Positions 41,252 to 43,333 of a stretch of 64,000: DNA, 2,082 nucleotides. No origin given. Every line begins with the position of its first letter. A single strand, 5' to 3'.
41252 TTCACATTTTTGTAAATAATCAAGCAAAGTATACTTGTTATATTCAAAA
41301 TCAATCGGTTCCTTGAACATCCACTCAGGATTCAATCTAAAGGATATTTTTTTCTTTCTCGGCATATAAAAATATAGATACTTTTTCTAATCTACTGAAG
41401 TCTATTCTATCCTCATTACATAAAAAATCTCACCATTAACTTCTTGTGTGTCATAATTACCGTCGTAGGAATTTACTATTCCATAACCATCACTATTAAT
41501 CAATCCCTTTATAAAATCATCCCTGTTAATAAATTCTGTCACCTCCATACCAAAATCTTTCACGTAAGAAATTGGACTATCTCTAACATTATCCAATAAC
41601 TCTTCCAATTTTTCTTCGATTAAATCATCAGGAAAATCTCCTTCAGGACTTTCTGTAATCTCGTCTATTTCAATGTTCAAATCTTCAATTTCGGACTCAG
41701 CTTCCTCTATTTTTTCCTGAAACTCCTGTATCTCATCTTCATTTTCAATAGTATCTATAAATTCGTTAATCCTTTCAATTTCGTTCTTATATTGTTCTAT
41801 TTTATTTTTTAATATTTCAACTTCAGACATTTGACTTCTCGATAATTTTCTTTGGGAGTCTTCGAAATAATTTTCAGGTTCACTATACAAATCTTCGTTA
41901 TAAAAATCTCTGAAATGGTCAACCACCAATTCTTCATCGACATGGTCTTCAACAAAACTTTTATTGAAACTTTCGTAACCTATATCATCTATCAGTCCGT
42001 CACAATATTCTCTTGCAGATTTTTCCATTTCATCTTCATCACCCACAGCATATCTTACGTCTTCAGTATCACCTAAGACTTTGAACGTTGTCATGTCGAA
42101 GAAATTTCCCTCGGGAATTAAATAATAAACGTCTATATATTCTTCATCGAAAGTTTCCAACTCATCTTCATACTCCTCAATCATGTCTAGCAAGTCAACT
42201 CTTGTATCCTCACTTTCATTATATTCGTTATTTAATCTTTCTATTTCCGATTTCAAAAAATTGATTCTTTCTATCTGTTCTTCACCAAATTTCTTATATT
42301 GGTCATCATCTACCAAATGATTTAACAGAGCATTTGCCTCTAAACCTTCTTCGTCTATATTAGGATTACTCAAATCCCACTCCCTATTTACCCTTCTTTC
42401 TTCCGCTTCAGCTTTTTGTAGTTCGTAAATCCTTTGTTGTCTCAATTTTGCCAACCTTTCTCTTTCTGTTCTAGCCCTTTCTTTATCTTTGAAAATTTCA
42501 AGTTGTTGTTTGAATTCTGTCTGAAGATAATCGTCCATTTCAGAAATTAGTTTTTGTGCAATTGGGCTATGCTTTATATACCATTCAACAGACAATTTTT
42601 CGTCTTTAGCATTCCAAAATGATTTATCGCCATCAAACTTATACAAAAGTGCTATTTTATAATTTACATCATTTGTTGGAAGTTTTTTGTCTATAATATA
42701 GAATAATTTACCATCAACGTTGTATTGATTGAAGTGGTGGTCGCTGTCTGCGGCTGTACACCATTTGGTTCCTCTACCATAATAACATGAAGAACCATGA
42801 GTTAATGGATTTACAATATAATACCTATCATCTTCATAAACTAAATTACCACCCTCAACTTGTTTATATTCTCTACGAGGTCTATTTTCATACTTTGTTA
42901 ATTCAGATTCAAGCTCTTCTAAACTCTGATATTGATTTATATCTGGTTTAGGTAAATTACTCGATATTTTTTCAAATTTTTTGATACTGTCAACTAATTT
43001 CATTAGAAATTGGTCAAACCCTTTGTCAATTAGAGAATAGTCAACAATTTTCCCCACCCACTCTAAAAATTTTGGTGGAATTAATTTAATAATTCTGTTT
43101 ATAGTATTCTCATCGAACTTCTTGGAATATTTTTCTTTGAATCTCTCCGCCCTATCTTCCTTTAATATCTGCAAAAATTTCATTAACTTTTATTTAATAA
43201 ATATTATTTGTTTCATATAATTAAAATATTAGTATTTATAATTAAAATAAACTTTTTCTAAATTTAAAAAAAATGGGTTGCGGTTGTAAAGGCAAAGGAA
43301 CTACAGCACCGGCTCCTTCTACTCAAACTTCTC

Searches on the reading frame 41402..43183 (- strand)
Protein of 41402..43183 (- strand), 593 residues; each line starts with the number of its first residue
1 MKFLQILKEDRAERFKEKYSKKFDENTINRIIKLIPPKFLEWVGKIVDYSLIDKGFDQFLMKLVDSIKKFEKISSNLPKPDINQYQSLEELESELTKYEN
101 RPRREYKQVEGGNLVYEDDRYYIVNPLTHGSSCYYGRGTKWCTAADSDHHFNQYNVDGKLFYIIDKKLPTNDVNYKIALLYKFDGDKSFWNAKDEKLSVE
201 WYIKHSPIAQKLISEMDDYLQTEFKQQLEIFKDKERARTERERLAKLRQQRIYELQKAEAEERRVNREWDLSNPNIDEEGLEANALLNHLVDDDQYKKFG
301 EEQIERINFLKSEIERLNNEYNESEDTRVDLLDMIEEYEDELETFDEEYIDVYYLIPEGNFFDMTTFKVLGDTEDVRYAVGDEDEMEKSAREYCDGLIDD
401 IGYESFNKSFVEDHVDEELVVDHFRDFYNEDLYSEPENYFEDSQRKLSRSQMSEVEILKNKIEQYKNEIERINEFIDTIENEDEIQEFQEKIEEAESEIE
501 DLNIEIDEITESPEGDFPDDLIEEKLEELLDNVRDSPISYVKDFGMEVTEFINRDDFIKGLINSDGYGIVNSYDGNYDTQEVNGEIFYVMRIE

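Call 13: search_protein_families(library=phrogs, proteins=[window:41402-43183:-], max_evalue=0.001)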
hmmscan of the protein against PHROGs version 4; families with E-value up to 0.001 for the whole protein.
window:41402-43183:- (593 aa): 3 families
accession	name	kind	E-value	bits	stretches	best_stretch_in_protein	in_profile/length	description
phrog_17056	-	unknown function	2.1e-12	48.1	1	114-219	124-229/420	-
phrog_28193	-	unknown function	1.6e-05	24.9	1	117-476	111-475/681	-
phrog_77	-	DNA, RNA and nucleotide metabolism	0.00031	20.4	1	453-520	485-556/967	SbcC-like subunit of palindrome specific endonuclease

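Call 26: find_encoding_contigs(protein=window:41402-43183:-, flank=10000, max_places=2)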
Protein window:41402-43183:- (593 aa): 6 contigs read that carry it; 2 places shown.
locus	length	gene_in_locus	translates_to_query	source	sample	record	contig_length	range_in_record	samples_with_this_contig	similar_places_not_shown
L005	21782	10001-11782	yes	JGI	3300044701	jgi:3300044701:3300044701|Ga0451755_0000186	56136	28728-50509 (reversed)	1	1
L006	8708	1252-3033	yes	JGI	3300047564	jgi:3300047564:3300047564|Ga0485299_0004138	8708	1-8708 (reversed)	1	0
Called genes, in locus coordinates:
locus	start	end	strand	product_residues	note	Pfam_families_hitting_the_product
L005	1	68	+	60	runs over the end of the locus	PF07432:Hc1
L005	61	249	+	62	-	-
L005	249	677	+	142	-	-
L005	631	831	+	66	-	-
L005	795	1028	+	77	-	-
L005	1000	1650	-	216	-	-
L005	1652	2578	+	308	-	PF00226:DnaJ, PF01556:DnaJ_C, PF00684:DnaJ_CXXCXGXG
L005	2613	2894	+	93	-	-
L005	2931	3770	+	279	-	PF02086:MethyltransfD12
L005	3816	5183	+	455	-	-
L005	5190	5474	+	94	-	-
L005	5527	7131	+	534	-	-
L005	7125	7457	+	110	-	-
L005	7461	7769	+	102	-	PF00085:Thioredoxin, PF13098:Thioredoxin_2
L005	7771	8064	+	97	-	PF00462:Glutaredoxin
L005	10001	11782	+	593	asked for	-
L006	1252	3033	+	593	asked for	-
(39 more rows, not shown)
